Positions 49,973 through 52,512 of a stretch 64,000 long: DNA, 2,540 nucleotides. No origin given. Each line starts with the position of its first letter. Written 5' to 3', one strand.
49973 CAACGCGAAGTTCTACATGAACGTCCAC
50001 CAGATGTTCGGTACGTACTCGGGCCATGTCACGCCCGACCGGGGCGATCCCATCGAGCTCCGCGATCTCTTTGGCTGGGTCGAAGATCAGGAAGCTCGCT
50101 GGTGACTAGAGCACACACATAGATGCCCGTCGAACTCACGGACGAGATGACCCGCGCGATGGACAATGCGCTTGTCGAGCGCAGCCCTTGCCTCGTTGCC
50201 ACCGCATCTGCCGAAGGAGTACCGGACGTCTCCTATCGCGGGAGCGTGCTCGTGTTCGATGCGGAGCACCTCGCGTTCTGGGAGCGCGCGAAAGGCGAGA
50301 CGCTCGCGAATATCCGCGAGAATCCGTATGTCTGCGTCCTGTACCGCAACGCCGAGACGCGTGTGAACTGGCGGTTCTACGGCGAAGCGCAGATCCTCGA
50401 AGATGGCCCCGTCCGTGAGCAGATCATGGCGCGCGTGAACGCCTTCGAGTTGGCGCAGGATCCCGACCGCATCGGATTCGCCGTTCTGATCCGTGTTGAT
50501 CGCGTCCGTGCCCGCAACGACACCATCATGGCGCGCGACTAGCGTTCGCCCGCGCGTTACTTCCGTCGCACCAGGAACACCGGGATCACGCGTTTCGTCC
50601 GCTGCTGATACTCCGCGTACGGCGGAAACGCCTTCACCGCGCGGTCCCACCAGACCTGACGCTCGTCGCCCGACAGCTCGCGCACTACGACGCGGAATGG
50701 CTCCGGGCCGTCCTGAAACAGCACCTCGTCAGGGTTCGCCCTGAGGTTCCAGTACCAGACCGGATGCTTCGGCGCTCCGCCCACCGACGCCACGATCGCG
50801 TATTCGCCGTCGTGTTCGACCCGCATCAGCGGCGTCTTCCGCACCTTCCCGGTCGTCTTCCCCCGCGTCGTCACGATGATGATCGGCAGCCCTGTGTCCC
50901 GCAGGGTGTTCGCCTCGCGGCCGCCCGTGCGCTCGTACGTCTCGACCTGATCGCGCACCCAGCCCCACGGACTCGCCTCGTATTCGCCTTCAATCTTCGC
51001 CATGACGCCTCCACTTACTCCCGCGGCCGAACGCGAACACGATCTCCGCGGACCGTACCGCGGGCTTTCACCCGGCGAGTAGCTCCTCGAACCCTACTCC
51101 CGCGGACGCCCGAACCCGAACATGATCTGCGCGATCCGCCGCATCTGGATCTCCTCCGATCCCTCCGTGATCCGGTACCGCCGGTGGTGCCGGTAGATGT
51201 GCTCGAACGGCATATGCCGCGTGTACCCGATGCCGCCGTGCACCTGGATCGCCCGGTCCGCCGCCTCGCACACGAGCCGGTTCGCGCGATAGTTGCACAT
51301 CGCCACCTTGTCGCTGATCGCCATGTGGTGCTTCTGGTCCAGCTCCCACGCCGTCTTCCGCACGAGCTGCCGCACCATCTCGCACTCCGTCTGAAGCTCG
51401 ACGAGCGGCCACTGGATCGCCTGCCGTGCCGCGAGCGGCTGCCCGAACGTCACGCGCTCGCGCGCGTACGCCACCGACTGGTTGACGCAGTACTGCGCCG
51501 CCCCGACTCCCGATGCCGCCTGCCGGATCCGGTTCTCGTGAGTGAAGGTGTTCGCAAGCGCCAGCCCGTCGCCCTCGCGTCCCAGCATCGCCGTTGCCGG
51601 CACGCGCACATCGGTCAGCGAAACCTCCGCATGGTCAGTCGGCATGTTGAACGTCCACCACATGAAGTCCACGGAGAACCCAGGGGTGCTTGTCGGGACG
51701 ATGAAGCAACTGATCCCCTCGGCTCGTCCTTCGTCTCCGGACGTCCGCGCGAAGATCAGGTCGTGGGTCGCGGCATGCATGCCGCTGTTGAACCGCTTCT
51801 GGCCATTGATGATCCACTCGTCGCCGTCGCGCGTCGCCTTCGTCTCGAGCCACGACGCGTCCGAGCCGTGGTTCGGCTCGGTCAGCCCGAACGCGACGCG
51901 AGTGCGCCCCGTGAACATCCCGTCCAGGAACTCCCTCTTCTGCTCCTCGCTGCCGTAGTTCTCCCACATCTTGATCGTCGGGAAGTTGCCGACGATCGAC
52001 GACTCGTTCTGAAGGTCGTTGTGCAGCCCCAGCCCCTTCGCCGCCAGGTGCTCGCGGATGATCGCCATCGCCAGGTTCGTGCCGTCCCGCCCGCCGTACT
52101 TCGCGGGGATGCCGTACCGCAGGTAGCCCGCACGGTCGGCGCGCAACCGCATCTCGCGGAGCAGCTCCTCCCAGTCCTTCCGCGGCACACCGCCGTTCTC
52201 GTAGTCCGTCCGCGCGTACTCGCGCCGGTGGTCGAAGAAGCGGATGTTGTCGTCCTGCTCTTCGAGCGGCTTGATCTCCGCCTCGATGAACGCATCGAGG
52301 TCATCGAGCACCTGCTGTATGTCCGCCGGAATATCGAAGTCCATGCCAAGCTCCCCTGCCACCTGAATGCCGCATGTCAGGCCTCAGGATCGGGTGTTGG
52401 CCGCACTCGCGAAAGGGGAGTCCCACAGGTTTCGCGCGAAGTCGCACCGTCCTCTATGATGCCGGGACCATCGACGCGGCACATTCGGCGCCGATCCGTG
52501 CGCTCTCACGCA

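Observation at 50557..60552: Nine-gene co-oriented cluster: LAL regulator, DinB/MST-like, LmbE-like deacetylase, PLP decarboxylase, two ACAD-fold enzymes, F420-dependent Ddn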

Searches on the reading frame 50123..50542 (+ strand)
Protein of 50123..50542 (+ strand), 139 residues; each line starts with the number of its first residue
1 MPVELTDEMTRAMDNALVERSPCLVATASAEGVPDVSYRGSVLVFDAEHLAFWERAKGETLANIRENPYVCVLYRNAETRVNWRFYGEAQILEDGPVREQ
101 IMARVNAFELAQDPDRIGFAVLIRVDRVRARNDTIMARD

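Call 32: search_protein_families(library=pfam, proteins=[window:50123-50542:+], max_evalue=0.01)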
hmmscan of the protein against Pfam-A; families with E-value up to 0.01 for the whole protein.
window:50123-50542:+ (139 aa): 1 family
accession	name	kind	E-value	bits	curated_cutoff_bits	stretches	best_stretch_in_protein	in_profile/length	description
PF01243.27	PNPOx_N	-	2.4e-15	57.4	28.1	1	10-122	2-109/120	Pyridoxamine 5'-phosphate oxidase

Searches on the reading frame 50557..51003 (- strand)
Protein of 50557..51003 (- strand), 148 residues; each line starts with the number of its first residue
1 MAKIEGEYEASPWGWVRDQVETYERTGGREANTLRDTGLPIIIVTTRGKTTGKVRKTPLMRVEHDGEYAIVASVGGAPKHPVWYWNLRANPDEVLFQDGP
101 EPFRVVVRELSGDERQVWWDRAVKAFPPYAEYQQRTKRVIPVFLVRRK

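Call 3: search_protein_families(library=pfam, proteins=[window:50557-51003:-], max_evalue=0.01)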
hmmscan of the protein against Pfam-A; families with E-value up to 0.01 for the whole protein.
window:50557-51003:- (148 aa): 1 family
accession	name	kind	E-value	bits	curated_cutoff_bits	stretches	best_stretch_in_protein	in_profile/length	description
PF04075.20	F420H2_quin_red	-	2.4e-41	141.3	22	1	15-144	1-127/130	F420H(2)-dependent quinone reductase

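Call 4: search_protein_families(library=ncbifam, proteins=[window:50557-51003:-], max_evalue=0.01)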
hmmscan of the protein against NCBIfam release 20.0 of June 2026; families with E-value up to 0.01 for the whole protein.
window:50557-51003:- (148 aa): 1 family
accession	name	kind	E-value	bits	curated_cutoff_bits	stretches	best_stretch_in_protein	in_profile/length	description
TIGR00026.1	hi_GC_TIGR00026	subfamily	3.2e-29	101.9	46.35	1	37-146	5-111/111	nitroreductase family deazaflavin-dependent oxidoreductase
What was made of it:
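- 50557..51003 (-): Ddn-type F420H2-dependent (quinone) reductase. Membership of the unit is not shown. Pfam PF04075 and TIGR00026, both above cut-off (calls 3, 4).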

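Call 82: search_protein_families(library=padloc, proteins=[window:50557-51003:-], max_evalue=0.001)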
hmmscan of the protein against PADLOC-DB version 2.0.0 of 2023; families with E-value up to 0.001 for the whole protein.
window:50557-51003:- (148 aa): 0 families

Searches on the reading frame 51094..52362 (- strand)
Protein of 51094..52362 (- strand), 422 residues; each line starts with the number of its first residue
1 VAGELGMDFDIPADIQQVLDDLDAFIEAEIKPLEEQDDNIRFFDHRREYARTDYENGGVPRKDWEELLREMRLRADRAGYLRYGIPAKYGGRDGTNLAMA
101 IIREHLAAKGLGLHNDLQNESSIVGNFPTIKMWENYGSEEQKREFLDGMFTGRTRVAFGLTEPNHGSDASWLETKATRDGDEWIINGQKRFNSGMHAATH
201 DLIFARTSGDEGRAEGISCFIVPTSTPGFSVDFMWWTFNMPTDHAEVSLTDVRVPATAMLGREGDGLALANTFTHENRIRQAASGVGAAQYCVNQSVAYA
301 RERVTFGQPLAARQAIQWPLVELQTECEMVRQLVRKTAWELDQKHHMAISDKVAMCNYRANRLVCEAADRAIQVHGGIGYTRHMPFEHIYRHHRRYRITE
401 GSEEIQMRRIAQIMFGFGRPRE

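Call 3: search_protein_families(library=pfam, proteins=[window:51094-52362:-], max_evalue=0.01)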
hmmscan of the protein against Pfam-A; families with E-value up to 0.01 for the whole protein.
window:51094-52362:- (422 aa): 4 families
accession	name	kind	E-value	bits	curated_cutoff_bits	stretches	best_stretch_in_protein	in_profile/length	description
PF00441.29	Acyl-CoA_dh_1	-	7.7e-43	146.7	22.4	1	264-414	1-149/150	Acyl-CoA dehydrogenase, C-terminal domain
PF02770.24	Acyl-CoA_dh_M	-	3.1e-20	72.6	33.3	1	157-252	1-97/97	Acyl-CoA dehydrogenase, middle domain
PF08028.16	Acyl-CoA_dh_2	-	2.8e-10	41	22.7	1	281-391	3-121/134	Acyl-CoA dehydrogenase, C-terminal domain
PF02771.21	Acyl-CoA_dh_N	-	3.6e-10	40.6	22.9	1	47-152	12-112/113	Acyl-CoA dehydrogenase, N-terminal domain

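Call 4: search_protein_families(library=ncbifam, proteins=[window:51094-52362:-], max_evalue=0.01)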
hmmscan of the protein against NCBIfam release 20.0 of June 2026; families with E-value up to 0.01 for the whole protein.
window:51094-52362:- (422 aa): 22 families
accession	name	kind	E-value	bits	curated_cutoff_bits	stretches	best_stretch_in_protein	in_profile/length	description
NF042972.1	AcrlCoAredClosAcrC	equivalog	7.7e-67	225.6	640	1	76-411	46-373/378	acryloyl-CoA reductase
NF045552.1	GlutCoADH_Des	equivalog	8.2e-53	180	470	1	78-416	49-381/387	glutaryl-CoA dehydrogenase Acd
NF008997.0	PRK12341.1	equivalog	8.6e-53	179.7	537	1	47-407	26-369/382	acyl-CoA dehydrogenase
NF042439.1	SulpropCoADesulf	equivalog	5.4e-49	166.9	600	1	77-417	35-373/379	3-sulfinopropanoyl-CoA desulfinase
NF043006.1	CyhCrbnylCoADH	equivalog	2.8e-46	158.2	650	1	79-411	48-372/380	cyclohexane-1-carbonyl-CoA dehydrogenase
TIGR03207.1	cyc_hxne_CoA_dh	equivalog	5.4e-46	157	575.35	1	40-410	6-367/372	cyclohexanecarboxyl-CoA dehydrogenase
NF045652.1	ProlPCPDhRedW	equivalog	8.5e-45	153.2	650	1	46-414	11-373/376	L-prolyl-[peptidyl-carrier protein] dehydrogenase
NF053553.1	prodigi_MBC_PigA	equivalog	1e-41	143.4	500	1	37-413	7-378/381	prodigiosin MBC biosynthesis dehydrogenase PigA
NF058590.1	AcCoDHFadEBacil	equivalog_domain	4.2e-40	137.8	600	1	61-407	49-403/586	acyl-CoA dehydrogenase FadE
NF002885.1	PRK03354.1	equivalog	6.2e-33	114.3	540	1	85-408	56-367/378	crotonobetainyl-CoA dehydrogenase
TIGR03203.1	pimD_small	equivalog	7.5e-28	97.7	652.7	1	79-411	50-373/378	pimeloyl-CoA dehydrogenase small subunit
NF052270.1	Staph_DH_FadE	equivalog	4e-27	95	600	1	137-405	121-384/400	acyl-CoA dehydrogenase FadE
TIGR03204.1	pimC_large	equivalog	5.7e-21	74.8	623.85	1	77-290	51-256/395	pimeloyl-CoA dehydrogenase large subunit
NF007000.1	PRK09463.1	subfamily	2.8e-19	68.9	600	1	78-380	85-398/726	acyl-CoA dehydrogenase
NF037942.1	ac_ACP_DH_MbtN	equivalog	5.9e-17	61.5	700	1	130-413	85-364/376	mycobactin biosynthesis acyl-ACP dehydrogenase MbtN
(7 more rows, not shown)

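Call 82: search_protein_families(library=padloc, proteins=[window:51094-52362:-], max_evalue=0.001)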
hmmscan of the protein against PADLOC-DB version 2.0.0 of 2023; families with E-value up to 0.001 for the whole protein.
window:51094-52362:- (422 aa): 0 families
